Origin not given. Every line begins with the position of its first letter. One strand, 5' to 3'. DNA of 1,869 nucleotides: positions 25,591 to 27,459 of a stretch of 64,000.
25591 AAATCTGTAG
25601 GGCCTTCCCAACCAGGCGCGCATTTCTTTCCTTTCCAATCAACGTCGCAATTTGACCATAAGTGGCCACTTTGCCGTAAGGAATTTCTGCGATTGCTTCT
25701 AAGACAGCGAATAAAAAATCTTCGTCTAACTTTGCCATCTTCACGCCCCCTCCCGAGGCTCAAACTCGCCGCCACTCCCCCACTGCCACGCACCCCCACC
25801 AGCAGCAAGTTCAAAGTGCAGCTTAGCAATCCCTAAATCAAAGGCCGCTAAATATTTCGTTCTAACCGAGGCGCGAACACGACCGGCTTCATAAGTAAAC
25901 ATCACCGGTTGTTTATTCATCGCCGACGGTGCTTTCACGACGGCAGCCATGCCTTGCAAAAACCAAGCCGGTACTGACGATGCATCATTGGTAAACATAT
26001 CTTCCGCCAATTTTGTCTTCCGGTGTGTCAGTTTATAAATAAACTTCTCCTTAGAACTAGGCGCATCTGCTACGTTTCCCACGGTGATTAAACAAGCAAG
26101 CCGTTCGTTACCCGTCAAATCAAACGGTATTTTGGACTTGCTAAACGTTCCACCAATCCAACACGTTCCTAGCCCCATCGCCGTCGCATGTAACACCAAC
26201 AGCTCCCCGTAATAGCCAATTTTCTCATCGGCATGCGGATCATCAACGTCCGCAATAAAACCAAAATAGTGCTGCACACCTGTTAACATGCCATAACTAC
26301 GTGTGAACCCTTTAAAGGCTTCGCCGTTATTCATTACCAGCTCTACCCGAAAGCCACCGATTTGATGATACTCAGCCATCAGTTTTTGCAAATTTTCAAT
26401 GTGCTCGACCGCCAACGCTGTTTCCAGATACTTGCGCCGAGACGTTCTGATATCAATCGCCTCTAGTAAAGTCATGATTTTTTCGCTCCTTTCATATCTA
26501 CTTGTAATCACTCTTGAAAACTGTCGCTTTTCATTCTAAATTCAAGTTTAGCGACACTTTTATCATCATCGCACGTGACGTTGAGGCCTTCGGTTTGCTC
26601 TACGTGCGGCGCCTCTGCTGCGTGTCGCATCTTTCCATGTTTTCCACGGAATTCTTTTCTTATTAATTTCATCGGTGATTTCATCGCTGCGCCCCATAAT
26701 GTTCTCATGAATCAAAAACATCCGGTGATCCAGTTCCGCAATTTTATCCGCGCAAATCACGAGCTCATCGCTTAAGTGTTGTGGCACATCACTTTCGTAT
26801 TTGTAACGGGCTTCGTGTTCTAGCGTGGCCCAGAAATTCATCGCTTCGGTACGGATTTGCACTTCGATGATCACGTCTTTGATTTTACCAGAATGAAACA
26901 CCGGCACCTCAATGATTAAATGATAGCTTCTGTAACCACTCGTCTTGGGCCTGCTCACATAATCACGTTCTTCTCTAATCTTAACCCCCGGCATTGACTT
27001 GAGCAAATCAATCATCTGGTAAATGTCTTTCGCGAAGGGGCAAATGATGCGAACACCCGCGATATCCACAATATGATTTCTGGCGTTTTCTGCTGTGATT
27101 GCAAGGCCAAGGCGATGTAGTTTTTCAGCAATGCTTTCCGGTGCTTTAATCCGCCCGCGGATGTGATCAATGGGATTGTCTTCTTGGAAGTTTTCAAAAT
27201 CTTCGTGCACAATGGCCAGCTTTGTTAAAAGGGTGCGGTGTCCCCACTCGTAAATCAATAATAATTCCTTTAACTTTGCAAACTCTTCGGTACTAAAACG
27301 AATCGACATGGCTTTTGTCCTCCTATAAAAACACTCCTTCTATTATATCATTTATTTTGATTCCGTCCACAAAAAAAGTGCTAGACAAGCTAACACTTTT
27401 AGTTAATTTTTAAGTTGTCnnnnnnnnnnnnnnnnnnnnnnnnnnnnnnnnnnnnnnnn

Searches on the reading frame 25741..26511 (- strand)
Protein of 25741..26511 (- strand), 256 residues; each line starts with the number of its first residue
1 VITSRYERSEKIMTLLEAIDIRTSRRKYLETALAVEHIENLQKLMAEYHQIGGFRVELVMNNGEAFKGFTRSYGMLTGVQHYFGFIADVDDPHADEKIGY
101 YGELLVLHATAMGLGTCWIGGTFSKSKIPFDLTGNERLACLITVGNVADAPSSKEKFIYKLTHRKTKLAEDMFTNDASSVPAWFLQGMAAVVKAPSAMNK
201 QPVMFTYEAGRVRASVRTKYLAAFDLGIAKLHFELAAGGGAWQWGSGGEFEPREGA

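Call 69: search_protein_families(library=pfam, proteins=[window:25741-26511:-], max_evalue=0.001)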
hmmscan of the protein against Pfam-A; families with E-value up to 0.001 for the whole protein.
window:25741-26511:- (256 aa): 2 families
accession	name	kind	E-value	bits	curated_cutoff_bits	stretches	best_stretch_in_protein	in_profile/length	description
PF14512.11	TM1586_NiRdase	-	3.1e-55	187.6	27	1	15-237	2-215/215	Putative TM nitroreductase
PF00881.29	Nitroreductase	-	5.1e-08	33.7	23.5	1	88-145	109-166/167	Nitroreductase family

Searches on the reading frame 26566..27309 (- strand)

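Call 69: search_protein_families(library=pfam, proteins=[window:26566-27309:-], max_evalue=0.001)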
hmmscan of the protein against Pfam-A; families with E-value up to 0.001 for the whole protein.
window:26566-27309:- (247 aa): 1 family
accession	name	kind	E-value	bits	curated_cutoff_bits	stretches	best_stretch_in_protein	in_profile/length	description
PF04607.23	RelA_SpoT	-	8.5e-32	110.2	27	1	52-173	1-112/113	Region found in RelA / SpoT proteins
